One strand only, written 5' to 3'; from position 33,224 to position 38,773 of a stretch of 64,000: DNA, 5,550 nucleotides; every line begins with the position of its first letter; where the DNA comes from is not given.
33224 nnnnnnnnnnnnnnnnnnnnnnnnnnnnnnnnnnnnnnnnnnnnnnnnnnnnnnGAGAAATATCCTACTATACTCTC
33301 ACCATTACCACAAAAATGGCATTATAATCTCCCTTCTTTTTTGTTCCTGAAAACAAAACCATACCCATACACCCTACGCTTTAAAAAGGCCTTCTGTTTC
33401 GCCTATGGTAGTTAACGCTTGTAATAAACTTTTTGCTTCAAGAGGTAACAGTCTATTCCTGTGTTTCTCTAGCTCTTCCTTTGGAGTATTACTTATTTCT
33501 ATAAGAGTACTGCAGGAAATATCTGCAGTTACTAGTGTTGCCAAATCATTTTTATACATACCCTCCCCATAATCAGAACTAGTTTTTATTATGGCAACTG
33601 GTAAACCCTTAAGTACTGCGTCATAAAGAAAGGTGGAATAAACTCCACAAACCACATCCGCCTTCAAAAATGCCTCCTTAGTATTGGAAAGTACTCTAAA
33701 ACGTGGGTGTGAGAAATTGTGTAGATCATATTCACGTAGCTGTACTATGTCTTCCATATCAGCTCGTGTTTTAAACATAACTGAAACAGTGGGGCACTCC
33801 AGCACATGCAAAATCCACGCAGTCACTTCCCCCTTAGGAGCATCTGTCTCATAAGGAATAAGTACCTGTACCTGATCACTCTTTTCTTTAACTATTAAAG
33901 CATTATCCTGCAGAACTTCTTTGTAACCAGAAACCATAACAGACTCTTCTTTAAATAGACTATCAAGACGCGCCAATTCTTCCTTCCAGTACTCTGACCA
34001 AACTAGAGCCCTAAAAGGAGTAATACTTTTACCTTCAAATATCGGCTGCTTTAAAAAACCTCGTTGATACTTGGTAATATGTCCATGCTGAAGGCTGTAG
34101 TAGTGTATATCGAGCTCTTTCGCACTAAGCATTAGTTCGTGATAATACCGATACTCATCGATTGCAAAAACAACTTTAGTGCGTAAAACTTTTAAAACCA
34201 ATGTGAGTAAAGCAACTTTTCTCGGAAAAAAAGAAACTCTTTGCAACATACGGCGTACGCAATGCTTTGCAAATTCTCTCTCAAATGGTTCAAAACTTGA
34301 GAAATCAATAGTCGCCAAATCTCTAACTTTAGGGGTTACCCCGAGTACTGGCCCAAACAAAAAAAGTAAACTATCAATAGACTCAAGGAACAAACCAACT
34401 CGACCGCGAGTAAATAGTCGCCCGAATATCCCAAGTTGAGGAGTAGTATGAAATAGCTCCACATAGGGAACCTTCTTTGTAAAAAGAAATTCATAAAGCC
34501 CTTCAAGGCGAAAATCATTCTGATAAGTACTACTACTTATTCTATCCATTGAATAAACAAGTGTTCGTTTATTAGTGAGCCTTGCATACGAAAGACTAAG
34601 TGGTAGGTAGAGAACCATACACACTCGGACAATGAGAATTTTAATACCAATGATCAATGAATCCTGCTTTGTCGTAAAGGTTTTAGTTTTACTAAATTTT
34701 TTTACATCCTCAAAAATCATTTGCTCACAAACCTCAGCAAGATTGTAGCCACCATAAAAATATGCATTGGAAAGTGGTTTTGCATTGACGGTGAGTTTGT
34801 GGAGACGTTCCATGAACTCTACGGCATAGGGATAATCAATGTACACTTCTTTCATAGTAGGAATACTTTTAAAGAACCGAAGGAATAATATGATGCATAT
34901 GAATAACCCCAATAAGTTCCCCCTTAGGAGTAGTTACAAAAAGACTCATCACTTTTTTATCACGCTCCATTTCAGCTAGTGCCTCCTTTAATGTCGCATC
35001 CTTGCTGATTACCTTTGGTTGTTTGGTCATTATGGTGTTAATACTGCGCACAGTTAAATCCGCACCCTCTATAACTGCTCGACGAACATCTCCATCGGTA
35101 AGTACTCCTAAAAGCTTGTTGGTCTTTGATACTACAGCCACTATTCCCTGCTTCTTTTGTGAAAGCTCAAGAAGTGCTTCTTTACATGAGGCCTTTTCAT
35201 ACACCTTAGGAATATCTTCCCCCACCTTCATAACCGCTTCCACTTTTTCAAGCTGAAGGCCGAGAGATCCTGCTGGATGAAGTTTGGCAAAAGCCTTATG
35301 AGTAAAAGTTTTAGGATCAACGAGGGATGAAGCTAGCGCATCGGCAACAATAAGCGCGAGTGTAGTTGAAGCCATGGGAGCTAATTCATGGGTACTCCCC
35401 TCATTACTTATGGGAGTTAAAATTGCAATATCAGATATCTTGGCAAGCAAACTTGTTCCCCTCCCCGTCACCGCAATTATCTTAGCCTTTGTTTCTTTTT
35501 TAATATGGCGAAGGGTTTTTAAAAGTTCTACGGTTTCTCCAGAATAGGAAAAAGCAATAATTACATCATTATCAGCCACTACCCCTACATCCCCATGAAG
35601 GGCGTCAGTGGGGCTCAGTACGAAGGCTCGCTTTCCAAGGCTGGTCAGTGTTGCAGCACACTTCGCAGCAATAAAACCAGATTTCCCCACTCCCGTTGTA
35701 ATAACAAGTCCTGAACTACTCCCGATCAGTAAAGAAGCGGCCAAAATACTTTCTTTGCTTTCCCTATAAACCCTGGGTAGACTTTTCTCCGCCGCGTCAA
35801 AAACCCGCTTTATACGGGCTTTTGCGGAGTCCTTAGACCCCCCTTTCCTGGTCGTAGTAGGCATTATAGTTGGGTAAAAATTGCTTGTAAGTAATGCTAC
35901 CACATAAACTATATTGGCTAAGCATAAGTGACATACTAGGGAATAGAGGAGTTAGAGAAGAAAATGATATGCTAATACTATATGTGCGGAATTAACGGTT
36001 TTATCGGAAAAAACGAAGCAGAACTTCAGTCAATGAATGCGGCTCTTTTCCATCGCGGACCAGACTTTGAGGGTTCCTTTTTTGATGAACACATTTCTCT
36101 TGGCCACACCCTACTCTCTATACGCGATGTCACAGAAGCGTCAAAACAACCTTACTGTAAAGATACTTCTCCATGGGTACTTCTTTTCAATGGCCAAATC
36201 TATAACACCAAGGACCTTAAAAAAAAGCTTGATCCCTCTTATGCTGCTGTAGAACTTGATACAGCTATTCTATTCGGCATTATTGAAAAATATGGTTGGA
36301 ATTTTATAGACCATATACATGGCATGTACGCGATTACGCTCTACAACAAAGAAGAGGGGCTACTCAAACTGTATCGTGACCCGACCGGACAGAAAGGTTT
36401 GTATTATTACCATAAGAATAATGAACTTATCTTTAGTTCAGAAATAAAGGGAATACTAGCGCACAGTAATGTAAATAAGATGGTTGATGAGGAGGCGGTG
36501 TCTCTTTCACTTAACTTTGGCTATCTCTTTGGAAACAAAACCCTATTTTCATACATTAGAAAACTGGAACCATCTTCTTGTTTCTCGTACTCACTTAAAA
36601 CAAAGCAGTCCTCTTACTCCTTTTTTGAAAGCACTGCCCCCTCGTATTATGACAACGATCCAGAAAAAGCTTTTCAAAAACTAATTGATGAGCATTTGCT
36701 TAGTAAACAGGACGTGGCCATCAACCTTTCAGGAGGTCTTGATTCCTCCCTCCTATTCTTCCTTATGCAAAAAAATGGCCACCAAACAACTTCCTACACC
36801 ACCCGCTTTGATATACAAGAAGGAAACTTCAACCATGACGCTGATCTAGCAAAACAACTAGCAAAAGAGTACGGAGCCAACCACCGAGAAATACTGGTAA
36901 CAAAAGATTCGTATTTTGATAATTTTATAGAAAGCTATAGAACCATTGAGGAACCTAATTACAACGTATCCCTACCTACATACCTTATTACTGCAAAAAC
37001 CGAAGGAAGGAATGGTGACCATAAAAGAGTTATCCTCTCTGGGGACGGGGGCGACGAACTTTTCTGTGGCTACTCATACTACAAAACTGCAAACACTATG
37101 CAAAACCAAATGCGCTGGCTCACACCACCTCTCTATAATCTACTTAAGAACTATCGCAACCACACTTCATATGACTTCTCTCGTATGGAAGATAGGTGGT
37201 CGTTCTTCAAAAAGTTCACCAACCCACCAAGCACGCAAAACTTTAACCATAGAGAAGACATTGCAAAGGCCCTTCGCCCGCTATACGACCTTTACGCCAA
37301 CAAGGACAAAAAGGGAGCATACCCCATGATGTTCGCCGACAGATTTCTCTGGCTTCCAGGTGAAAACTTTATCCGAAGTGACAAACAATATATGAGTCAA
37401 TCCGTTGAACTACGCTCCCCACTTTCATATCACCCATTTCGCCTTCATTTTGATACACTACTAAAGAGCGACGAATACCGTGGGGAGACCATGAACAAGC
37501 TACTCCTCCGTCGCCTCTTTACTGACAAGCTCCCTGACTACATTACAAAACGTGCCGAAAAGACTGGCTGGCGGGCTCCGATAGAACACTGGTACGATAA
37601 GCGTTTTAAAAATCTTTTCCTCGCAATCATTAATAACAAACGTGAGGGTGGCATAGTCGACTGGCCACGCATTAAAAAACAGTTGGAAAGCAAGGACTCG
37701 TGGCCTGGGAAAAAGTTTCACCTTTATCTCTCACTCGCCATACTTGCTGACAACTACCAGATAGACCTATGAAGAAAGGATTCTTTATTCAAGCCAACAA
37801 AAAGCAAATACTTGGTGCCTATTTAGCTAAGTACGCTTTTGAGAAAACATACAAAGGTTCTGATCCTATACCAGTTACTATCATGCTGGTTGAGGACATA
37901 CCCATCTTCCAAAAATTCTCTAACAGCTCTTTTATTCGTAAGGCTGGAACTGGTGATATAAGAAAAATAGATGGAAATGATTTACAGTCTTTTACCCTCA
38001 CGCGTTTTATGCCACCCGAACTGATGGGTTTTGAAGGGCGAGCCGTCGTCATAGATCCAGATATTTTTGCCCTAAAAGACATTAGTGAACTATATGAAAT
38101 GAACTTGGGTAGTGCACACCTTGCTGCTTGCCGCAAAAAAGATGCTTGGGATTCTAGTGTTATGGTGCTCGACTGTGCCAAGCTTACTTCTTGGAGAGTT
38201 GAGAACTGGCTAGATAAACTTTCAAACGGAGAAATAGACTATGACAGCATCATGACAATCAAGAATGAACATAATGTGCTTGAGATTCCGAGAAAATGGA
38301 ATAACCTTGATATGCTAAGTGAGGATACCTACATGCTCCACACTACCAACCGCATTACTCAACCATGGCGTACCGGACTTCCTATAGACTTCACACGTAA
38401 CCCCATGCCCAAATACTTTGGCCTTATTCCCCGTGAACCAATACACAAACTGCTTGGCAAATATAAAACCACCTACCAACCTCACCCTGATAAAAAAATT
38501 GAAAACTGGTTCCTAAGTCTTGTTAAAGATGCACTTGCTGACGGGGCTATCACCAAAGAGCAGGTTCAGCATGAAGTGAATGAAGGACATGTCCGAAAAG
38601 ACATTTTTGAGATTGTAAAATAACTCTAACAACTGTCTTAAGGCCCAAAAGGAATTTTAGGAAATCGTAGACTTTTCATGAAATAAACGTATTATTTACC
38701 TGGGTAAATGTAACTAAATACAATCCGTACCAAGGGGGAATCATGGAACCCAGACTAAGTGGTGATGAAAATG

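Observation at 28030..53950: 26-kb surface-glycan locus with an unusual density of SAM-methyltransferases (6), GT4 transferases (6), two Fe/2OG dioxygenases, AsnB, KpsF and a TagF-like transferase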

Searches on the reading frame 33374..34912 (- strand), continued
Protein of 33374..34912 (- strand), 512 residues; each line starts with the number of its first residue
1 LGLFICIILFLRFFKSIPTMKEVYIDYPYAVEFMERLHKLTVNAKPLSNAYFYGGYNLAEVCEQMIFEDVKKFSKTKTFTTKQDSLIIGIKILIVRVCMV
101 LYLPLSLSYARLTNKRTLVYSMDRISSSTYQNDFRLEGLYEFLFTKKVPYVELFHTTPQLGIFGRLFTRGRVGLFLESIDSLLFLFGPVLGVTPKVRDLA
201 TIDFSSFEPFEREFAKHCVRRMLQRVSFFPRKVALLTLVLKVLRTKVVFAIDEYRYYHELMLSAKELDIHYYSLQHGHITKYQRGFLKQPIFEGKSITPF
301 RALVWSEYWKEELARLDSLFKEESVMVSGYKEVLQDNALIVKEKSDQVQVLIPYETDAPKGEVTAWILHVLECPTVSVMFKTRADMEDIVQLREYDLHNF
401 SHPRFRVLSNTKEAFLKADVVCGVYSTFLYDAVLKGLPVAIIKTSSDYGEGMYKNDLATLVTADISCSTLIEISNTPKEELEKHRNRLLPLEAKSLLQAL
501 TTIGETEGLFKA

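Call 76: find_encoding_contigs(protein=P0027, flank=7000, max_places=1)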
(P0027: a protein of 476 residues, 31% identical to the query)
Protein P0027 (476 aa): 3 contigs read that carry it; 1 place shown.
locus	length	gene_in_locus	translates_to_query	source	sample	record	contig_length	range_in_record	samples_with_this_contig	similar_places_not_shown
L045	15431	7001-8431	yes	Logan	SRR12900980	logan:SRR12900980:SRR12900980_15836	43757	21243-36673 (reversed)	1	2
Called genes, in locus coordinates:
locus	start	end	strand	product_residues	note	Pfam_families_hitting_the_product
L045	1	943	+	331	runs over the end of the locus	PF01370:Epimerase, PF02719:Polysacc_synt_2 (faint), PF07993:NAD_binding_4 (weak), PF16363:GDP_Man_Dehyd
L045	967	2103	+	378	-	PF13439:Glyco_transf_4 (weak), PF13579:Glyco_trans_4_4 (weak), PF20706:GT4-conflict (weak), PF00534:Glycos_transf_1, PF13692:Glyco_trans_1_4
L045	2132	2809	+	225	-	PF01209:Ubie_methyltran, PF07021:MetW (weak), PF13489:Methyltransf_23, PF13847:Methyltransf_31, PF08241:Methyltransf_11, PF08242:Methyltransf_12, PF13649:Methyltransf_25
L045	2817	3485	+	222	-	PF13578:Methyltransf_24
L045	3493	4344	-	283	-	-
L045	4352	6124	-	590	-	PF13522:GATase_6, PF13537:GATase_7, PF00733:Asn_synthase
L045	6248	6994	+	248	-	PF02348:CTP_transf_3, PF12804:NTP_transf_3 (weak)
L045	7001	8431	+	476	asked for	-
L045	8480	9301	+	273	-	-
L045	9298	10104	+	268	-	PF13489:Methyltransf_23, PF08241:Methyltransf_11, PF08242:Methyltransf_12, PF13649:Methyltransf_25 (weak), PF01209:Ubie_methyltran (weak), PF13847:Methyltransf_31 (weak)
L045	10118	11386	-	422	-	PF01943:Polysacc_synt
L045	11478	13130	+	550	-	PF14306:PUA_2, PF01747:ATP-sulfurylase, PF01583:APS_kinase, PF13671:AAA_33 (faint)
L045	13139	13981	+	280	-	PF00685:Sulfotransfer_1, PF13469:Sulfotransfer_3 (faint)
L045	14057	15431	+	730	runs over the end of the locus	PF04932:Wzy_C, PF13428:TPR_14 (faint), PF14559:TPR_19 (faint)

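Call 77: find_encoding_contigs(protein=P0035, flank=7000, max_places=1)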
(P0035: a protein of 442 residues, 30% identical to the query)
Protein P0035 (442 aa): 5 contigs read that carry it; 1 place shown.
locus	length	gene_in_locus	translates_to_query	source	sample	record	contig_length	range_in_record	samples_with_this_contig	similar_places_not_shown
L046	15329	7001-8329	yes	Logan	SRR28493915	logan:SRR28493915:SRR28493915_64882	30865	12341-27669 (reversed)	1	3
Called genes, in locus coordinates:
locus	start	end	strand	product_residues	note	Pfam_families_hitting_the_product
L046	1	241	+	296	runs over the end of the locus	PF13439:Glyco_transf_4, PF20706:GT4-conflict (weak), PF00534:Glycos_transf_1, PF13692:Glyco_trans_1_4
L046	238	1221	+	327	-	PF00534:Glycos_transf_1, PF13692:Glyco_trans_1_4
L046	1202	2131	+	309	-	PF13524:Glyco_trans_1_2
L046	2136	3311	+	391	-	PF00534:Glycos_transf_1, PF13692:Glyco_trans_1_4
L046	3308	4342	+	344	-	PF00534:Glycos_transf_1, PF13692:Glyco_trans_1_4, PF13524:Glyco_trans_1_2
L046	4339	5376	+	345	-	PF01075:Glyco_transf_9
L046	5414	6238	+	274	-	PF13489:Methyltransf_23, PF08241:Methyltransf_11 (weak)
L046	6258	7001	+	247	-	PF01128:IspD (faint), PF02348:CTP_transf_3, PF12804:NTP_transf_3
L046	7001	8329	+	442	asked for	-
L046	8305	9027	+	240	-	PF13489:Methyltransf_23, PF07021:MetW, PF13847:Methyltransf_31 (weak), PF08241:Methyltransf_11 (weak), PF08242:Methyltransf_12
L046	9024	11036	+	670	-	PF01408:GFO_IDH_MocA, PF00389:2-Hacid_dh, PF02826:2-Hacid_dh_C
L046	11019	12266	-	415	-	PF01943:Polysacc_synt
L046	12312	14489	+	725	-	PF04932:Wzy_C, PF07719:TPR_2 (faint), PF13432:TPR_16 (faint), PF13428:TPR_14 (faint), PF14559:TPR_19 (faint)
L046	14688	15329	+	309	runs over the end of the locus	PF01565:FAD_binding_4, PF02873:MurB_C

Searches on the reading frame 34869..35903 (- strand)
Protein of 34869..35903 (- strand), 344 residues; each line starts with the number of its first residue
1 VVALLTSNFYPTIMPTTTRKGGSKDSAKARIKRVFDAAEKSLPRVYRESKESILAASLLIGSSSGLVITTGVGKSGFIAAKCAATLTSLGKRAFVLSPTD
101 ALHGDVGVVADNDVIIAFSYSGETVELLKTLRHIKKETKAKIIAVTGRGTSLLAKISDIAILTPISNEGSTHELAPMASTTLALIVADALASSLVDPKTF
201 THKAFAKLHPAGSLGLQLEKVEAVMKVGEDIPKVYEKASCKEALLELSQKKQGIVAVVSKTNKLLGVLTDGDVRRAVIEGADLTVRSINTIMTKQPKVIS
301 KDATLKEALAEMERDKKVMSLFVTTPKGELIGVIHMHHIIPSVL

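Call 3: search_protein_families(library=pfam, proteins=[window:34869-35903:-], max_evalue=0.01)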
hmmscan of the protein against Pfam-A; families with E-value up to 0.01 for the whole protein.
window:34869-35903:- (344 aa): 3 families
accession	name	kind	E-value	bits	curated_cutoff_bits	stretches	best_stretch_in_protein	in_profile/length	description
PF01380.27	SIS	-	2.2e-21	76.5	25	1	67-192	8-130/131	SIS domain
PF00571.33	CBS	-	9.6e-17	61.5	24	2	290-340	3-52/57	CBS domain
PF13580.11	SIS_2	-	6.9e-05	23.3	27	0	35-105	3-76/138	SIS domain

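Call 9: search_protein_families(library=ncbifam, proteins=[window:34869-35903:-], max_evalue=0.01)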
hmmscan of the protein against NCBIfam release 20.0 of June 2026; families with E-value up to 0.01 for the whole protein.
window:34869-35903:- (344 aa): 32 families (the best 25 are shown)
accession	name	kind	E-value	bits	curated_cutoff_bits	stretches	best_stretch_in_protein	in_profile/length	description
TIGR00393.1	kpsF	subfamily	7.3e-70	235.6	203.7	1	65-335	1-268/268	KpsF/GutQ family sugar-phosphate isomerase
NF008141.0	PRK10892.1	equivalog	7.8e-64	216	505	1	35-340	20-323/328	arabinose-5-phosphate isomerase KdsD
NF008581.0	PRK11543.1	equivalog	1.8e-61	207.9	481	1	50-339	28-315/321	arabinose-5-phosphate isomerase GutQ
NF040776.2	AlsR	equivalog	6.5e-12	44.9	400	1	23-167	88-231/279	transcriptional repressor AlsR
TIGR03127.2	RuMP_HxlB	equivalog_domain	2e-11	44.1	160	1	63-209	29-174/178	6-phospho-3-hexuloisomerase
NF008590.0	PRK11557.1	equivalog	5.6e-11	42.4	355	1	51-196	119-261/282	MurR/RpiR family transcriptional regulator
NF008458.0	PRK11337.1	equivalog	8.7e-10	38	378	1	71-191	148-265/293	MurR/RpiR family transcriptional regulator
NF041552.1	TF_PrdR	equivalog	5.7e-09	34.8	795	1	219-340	6-122/577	sigma-54 dependent transcriptional regulator PrdR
NF041755.1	RuMP_HxlAB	equivalog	1.5e-08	34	500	1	29-207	215-385/391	bifunctional 3-hexulose-6-phosphate synthase/6-phospho-3-hexuloisomerase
NF053603.1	HhpR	exception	1.8e-07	30.6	520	1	223-336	63-176/282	CBS domain-containing high hydrostatic pressure regulator HhpR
NF010701.0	PRK14101.1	equivalog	4.3e-07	28.5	920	1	70-194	474-594/638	bifunctional transcriptional regulator/glucokinase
NF053704.1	TransRegCcpNBacil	equivalog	8e-07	28.6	260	1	234-308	87-163/208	transcriptional regulator CcpN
NF001484.0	PRK00331.1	subfamily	9.6e-07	27.5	381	1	107-256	329-473/601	isomerizing glutamine--fructose-6-phosphate transaminase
NF041128.1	glucosaP_deam_GlmD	equivalog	2.6e-06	26.9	580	1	67-169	34-132/323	glucosamine-6-phosphate deaminase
NF041630.1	CBS_CbpB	equivalog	3.7e-06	26.9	125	1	218-312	8-107/143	cyclic-di-AMP-binding protein CbpB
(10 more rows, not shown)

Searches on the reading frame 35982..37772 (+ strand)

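Call 3: search_protein_families(library=pfam, proteins=[window:35982-37772:+], max_evalue=0.01)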
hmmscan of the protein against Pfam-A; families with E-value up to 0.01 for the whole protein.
window:35982-37772:+ (596 aa): 5 families
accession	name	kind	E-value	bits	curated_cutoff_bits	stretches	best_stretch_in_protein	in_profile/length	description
PF00733.27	Asn_synthase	-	5.8e-46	158.2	21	1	229-577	4-337/354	Asparagine synthase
PF13537.11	GATase_7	-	2.4e-25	89.3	25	1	42-159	1-122/123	Glutamine amidotransferase domain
PF13522.11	GATase_6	-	6.3e-24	84.9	27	1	27-154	1-130/130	Glutamine amidotransferase domain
PF03054.22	tRNA_Me_trans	-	0.00096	19.3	20.6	1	244-326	2-95/202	tRNA methyl transferase HUP domain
PF06508.19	QueC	-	0.009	16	22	0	248-306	5-60/210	Queuosine biosynthesis protein QueC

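Call 9: search_protein_families(library=ncbifam, proteins=[window:35982-37772:+], max_evalue=0.01)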
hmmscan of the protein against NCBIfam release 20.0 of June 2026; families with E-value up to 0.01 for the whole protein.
window:35982-37772:+ (596 aa): 16 families
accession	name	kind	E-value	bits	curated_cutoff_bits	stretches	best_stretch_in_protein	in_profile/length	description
TIGR01536.1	asn_synth_AEB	equivalog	7.5e-88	295.8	267.1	1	2-529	1-516/517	asparagine synthase (glutamine-hydrolyzing)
TIGR03108.1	eps_aminotran_1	hypoth_equivalog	2.8e-68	231.1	816.9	2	1-382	1-391/628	XrtA/PEP-CTERM system amidotransferase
TIGR03104.1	trio_amidotrans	equivalog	4.9e-54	183.5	570.1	1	1-375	1-391/589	N-acetylglutaminylglutamine amidotransferase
NF006949.0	PRK09431.1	equivalog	2.6e-52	178.1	499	2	1-374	1-368/554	asparagine synthase B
NF033535.1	lass_lactam_cya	exception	9.8e-32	110.3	525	1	11-404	16-415/668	lasso peptide isopeptide bond-forming cyclase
NF033561.1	macrolact_Ik_Al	subfamily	8.1e-10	37.9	300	1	114-363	81-333/561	albusnodin/ikarugamycin family macrolactam cyclase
NF003779.0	PRK05370.1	equivalog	8.8e-05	21.5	657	1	236-308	5-74/448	argininosuccinate synthase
NF001138.1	PRK00143.1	equivalog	0.00028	19.9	284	1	245-326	2-91/345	tRNA 2-thiouridine(34) synthase MnmA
TIGR00032.1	argG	equivalog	0.00043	19.7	268.2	1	245-314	2-67/394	argininosuccinate synthase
TIGR01134.1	purF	equivalog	0.00066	19.2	350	1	41-159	69-200/432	amidophosphoribosyltransferase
NF003385.0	PRK04527.1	equivalog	0.00071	18.3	603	0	241-319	2-77/401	argininosuccinate synthase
NF011258.0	PRK14664.1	equivalog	0.0011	18.1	680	1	242-329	5-89/362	tRNA 2-thiouridine(34) synthase MnmA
TIGR00552.1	nadE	equivalog_domain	0.0035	16.6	63.65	1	243-307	23-87/251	NAD(+) synthase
TIGR00268.2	TIGR00268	equivalog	0.0065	15.8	150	1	235-305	6-75/259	ATP-dependent sacrificial sulfur transferase LarE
TIGR00420.1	trmU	equivalog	0.0081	15.1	236.95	0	244-322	2-90/351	tRNA 2-thiouridine(34) synthase MnmA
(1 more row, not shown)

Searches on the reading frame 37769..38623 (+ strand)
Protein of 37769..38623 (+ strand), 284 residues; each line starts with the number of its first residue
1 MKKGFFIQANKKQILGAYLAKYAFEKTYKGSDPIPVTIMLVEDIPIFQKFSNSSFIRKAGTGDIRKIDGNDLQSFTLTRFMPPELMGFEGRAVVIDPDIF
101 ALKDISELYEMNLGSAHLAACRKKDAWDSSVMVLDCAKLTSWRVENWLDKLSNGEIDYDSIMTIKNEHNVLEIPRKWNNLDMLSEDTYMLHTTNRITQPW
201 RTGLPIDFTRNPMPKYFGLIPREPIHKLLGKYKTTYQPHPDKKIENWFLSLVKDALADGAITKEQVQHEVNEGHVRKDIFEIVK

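Call 3: search_protein_families(library=pfam, proteins=[window:37769-38623:+], max_evalue=0.01)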
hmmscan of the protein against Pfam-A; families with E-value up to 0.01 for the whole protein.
window:37769-38623:+ (284 aa): 1 family
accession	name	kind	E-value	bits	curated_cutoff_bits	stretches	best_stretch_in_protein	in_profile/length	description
PF01501.26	Glyco_transf_8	-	0.00037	20.6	24.3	1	73-127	83-140/253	Glycosyl transferase family 8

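Call 9: search_protein_families(library=ncbifam, proteins=[window:37769-38623:+], max_evalue=0.01)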
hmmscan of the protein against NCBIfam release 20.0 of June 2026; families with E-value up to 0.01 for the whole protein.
window:37769-38623:+ (284 aa): 0 families

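Call 57: search_solved_structures(query=window:37769-38623:+, max_evalue=1)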
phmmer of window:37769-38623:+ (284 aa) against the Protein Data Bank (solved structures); distinct sequences matched with E-value up to 1: 2.
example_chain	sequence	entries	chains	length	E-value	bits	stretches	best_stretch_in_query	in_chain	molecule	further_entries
5gvv_A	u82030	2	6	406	0.037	16.8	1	74-123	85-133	Glycosyl transferase family 8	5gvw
6lqc_A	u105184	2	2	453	0.51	13.1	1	176-228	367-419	Cyclohexylamine Oxidase | Amine oxidase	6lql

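Call 58: search_protein_families(library=pfam, max_evalue=10, proteins=[window:37769-38623:+])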
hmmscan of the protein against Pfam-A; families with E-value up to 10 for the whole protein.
window:37769-38623:+ (284 aa): 1 family
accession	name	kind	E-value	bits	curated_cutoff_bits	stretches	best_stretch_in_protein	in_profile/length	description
PF01501.26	Glyco_transf_8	-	0.00037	20.6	24.3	1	73-127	83-140/253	Glycosyl transferase family 8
